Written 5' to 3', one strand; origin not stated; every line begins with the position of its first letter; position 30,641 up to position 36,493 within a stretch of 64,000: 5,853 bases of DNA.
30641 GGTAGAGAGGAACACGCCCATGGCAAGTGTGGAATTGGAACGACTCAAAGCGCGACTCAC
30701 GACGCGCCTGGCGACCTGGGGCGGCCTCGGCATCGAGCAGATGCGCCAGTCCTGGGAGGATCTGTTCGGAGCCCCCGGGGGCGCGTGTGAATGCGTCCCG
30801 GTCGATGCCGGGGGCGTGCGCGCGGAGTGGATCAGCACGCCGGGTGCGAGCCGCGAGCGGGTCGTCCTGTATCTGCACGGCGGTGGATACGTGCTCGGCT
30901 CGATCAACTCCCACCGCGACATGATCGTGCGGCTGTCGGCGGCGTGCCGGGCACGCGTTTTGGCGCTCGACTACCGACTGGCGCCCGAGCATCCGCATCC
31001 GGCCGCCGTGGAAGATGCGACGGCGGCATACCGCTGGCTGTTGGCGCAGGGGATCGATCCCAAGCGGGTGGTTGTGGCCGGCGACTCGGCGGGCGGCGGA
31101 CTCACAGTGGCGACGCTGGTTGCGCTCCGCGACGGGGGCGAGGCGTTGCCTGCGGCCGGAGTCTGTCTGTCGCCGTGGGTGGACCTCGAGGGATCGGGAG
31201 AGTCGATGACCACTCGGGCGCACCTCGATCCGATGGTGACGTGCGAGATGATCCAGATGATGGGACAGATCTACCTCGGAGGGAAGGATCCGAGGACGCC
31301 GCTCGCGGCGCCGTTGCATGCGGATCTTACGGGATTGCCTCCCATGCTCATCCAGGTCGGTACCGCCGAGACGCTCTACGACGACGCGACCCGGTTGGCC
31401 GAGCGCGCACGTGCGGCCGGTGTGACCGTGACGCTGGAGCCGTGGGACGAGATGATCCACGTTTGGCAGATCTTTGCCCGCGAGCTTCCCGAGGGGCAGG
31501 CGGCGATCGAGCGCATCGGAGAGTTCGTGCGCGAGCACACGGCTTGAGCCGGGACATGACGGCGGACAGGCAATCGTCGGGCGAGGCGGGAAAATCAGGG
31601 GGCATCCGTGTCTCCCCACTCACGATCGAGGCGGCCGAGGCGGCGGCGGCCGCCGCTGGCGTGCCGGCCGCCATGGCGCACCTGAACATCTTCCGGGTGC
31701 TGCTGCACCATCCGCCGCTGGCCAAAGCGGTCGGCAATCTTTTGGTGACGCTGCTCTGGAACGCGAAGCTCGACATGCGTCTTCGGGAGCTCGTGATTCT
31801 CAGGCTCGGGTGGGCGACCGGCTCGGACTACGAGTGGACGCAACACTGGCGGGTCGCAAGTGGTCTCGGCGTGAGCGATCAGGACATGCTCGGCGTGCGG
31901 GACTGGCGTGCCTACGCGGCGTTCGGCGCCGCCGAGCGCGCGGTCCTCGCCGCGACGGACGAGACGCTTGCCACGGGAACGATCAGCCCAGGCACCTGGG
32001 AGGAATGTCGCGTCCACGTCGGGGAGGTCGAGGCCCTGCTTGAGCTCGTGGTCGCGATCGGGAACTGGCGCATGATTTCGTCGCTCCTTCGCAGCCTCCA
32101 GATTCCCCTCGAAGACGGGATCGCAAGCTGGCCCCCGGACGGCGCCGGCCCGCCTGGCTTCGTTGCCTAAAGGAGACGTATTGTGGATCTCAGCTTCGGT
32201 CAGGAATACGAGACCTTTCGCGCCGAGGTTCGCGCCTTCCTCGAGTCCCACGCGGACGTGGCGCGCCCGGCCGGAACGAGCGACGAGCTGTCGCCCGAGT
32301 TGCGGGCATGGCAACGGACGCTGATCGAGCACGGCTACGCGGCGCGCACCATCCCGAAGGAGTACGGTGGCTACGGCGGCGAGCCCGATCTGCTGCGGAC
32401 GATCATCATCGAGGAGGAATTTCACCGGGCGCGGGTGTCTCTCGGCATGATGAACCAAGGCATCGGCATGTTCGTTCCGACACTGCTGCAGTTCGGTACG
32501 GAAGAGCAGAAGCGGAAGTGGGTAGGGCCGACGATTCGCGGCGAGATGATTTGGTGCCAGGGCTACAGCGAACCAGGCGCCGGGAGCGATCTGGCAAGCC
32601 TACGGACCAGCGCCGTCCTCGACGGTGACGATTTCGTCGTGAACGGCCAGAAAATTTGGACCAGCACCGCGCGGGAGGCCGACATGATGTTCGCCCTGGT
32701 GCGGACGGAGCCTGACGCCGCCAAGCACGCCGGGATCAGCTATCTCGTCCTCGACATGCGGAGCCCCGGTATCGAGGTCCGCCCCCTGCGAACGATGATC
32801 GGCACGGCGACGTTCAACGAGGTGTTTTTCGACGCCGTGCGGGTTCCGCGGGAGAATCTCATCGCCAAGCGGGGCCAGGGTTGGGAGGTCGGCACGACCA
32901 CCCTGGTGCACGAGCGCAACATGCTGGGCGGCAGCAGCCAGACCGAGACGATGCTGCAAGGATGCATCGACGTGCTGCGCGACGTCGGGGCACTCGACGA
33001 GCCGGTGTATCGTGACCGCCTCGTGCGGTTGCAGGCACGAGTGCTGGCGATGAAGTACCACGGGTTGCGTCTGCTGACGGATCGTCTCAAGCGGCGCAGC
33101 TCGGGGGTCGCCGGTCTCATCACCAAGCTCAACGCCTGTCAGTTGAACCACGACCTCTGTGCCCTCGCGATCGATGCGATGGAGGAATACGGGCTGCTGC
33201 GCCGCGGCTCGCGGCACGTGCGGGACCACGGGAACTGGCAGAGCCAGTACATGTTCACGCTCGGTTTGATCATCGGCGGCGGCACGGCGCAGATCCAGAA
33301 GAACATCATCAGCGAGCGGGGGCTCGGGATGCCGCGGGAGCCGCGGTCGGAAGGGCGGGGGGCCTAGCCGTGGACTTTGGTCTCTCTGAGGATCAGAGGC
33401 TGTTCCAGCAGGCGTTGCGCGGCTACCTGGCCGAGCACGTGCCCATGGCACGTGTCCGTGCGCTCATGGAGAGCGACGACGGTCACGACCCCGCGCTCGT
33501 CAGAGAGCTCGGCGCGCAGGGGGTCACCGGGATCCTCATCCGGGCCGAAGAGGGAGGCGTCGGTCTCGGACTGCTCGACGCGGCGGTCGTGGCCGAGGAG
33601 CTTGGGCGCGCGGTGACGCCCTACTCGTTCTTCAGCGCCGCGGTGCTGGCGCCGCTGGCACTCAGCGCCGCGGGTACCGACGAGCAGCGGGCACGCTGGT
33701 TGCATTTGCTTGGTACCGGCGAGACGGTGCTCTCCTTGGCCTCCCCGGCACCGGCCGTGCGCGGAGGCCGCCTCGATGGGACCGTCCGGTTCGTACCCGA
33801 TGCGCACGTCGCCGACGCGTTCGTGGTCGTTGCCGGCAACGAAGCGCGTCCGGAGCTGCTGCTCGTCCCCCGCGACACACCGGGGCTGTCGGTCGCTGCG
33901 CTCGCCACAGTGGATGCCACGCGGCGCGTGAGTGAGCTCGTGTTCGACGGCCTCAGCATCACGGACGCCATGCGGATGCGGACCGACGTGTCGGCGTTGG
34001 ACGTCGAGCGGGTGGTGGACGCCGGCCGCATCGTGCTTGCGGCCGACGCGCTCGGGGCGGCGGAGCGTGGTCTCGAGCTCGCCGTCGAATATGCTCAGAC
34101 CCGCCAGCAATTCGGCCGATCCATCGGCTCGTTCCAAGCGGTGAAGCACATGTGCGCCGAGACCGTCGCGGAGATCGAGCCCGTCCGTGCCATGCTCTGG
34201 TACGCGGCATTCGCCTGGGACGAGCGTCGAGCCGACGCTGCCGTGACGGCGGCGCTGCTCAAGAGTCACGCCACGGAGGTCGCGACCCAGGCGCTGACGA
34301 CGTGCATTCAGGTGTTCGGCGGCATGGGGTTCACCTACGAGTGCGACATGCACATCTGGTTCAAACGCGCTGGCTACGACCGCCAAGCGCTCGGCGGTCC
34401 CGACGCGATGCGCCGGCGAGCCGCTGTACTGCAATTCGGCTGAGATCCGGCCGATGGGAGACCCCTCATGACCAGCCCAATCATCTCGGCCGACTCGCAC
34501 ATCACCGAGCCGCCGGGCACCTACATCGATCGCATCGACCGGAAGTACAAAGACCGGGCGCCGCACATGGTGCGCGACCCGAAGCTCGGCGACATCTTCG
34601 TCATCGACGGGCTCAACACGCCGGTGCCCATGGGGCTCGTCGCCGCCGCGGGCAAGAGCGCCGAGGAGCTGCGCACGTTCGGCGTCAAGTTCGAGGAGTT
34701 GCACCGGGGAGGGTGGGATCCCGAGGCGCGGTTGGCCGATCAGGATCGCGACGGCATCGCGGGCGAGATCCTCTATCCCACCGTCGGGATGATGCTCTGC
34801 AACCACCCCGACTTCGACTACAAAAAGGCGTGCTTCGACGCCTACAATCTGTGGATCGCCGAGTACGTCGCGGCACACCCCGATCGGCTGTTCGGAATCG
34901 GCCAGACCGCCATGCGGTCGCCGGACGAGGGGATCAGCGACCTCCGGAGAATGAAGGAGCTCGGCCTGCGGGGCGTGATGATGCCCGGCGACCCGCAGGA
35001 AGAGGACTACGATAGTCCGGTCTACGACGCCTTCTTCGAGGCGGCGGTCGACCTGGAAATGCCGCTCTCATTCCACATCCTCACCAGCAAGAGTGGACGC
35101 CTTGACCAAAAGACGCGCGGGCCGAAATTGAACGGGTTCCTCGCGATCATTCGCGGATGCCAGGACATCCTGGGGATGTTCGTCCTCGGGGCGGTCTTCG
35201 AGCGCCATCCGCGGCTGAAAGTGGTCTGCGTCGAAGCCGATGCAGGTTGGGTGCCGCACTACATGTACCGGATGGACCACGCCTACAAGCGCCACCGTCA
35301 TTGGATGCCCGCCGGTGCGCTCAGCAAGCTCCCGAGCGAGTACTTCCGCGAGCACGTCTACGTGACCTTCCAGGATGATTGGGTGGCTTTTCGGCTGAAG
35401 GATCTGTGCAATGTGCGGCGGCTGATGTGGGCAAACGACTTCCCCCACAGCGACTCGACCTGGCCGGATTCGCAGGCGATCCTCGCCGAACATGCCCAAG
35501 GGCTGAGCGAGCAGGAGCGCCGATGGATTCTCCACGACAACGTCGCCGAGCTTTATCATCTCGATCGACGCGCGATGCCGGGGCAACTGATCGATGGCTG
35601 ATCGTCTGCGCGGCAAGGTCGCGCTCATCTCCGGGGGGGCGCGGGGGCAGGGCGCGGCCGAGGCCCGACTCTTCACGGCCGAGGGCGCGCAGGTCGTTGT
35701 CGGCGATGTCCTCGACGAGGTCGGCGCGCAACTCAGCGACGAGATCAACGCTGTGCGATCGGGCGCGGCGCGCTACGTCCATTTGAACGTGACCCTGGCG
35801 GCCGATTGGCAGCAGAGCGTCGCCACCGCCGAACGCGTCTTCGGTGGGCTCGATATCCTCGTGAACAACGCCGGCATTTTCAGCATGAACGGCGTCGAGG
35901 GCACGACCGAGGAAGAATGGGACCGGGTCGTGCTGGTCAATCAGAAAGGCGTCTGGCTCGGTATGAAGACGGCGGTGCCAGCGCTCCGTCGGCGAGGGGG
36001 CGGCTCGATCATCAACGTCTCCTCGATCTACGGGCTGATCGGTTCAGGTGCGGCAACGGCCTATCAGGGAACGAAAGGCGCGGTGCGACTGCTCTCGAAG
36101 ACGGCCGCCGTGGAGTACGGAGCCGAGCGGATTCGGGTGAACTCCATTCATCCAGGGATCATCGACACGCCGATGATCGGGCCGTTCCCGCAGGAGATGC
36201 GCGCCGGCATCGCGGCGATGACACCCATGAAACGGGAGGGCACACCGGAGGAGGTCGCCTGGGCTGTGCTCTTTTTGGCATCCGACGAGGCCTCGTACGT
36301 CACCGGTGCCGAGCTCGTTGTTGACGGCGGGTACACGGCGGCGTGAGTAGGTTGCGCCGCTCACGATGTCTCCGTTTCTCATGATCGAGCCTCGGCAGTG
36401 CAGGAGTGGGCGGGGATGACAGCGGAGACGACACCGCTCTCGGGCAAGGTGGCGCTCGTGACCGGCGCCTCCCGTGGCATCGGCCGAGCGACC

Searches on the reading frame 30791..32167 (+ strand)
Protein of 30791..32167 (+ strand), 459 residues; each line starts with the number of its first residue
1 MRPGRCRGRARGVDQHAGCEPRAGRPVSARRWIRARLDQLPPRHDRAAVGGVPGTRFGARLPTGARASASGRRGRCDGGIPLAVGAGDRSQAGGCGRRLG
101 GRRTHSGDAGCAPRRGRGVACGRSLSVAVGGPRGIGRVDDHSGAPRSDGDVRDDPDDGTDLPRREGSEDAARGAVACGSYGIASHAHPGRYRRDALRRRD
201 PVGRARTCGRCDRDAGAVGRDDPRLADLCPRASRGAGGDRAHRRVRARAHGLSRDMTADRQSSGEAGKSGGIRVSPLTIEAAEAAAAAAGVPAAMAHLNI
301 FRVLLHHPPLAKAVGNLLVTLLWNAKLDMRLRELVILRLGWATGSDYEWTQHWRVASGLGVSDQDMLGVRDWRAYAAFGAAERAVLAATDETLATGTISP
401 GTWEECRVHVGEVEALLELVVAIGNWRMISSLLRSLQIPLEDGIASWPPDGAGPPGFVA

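Call 75: search_protein_families(library=pfam, proteins=[window:30791-32167:+], max_evalue=0.001)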
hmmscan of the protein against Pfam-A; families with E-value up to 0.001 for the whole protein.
window:30791-32167:+ (459 aa): 1 family
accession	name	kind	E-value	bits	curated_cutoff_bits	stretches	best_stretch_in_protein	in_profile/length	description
PF02627.25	CMD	-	1.2e-15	57.6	23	1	308-391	1-84/84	Carboxymuconolactone decarboxylase family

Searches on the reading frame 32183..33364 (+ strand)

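Call 75: search_protein_families(library=pfam, proteins=[window:32183-33364:+], max_evalue=0.001)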
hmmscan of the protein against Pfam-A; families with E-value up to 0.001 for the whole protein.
window:32183-33364:+ (394 aa): 4 families
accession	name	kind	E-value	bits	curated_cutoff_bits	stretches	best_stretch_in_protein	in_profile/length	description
PF02770.24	Acyl-CoA_dh_M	-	9.3e-21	74.3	33.3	1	125-219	1-97/97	Acyl-CoA dehydrogenase, middle domain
PF02771.21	Acyl-CoA_dh_N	-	1.2e-18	68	22.9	1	7-121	2-113/113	Acyl-CoA dehydrogenase, N-terminal domain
PF00441.29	Acyl-CoA_dh_1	-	1.1e-11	45.5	22.4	1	231-380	1-149/150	Acyl-CoA dehydrogenase, C-terminal domain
PF14749.11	Acyl-CoA_ox_N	-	0.00014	22.8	25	1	94-123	91-120/120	Acyl-coenzyme A oxidase N-terminal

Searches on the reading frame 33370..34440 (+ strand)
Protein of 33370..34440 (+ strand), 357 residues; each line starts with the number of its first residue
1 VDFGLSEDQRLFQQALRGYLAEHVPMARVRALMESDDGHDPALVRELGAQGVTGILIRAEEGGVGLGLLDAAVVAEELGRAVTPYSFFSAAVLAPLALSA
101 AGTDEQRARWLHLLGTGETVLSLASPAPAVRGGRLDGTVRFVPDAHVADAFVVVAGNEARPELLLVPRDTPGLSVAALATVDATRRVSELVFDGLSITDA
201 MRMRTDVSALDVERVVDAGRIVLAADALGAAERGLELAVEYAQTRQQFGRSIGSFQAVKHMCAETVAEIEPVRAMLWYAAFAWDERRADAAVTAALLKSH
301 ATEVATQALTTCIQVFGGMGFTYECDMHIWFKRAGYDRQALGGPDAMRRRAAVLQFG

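Call 75: search_protein_families(library=pfam, proteins=[window:33370-34440:+], max_evalue=0.001)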
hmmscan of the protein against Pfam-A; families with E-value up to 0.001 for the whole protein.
window:33370-34440:+ (357 aa): 5 families
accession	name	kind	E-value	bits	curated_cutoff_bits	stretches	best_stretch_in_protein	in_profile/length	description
PF00441.29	Acyl-CoA_dh_1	-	4.5e-27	95.5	22.4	1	216-349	11-142/150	Acyl-CoA dehydrogenase, C-terminal domain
PF02771.21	Acyl-CoA_dh_N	-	1.2e-19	71.2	22.9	1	6-118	1-113/113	Acyl-CoA dehydrogenase, N-terminal domain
PF08028.16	Acyl-CoA_dh_2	-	3.1e-09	37.7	22.7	1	221-322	1-111/134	Acyl-CoA dehydrogenase, C-terminal domain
PF22924.1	ACOX_C_alpha1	-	2.3e-05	24.7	27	0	287-326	100-139/169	Acyl-CoA oxidase, C-alpha1 domain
PF02770.24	Acyl-CoA_dh_M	-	4.4e-05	24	33.3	1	120-193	13-95/97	Acyl-CoA dehydrogenase, middle domain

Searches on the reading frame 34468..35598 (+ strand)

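Call 75: search_protein_families(library=pfam, proteins=[window:34468-35598:+], max_evalue=0.001)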
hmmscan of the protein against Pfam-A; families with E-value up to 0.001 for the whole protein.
window:34468-35598:+ (377 aa): 1 family
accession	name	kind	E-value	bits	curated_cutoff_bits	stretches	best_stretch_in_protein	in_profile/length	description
PF04909.20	Amidohydro_2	-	2.3e-28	100.2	26.4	1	80-365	16-289/289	Amidohydrolase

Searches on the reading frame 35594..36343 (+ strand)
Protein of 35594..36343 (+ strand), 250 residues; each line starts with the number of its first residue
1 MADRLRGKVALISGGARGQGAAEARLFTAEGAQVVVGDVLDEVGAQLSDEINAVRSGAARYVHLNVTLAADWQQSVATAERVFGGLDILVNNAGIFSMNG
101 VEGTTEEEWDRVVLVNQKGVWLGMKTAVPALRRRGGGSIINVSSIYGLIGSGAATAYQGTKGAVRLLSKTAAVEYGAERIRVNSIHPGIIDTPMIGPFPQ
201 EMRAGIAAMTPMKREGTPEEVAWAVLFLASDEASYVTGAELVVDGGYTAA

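Call 75: search_protein_families(library=pfam, proteins=[window:35594-36343:+], max_evalue=0.001)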
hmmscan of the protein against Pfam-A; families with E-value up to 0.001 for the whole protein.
window:35594-36343:+ (250 aa): 3 families
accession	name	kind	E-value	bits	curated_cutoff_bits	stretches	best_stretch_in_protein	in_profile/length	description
PF13561.12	adh_short_C2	-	8.7e-63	212.5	27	1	16-248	3-236/236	Enoyl-(Acyl carrier protein) reductase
PF00106.31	adh_short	-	1.3e-47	162.3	26.6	1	8-198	1-190/195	short chain dehydrogenase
PF08659.16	KR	-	3e-06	27.7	22.6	1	10-160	3-152/180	KR domain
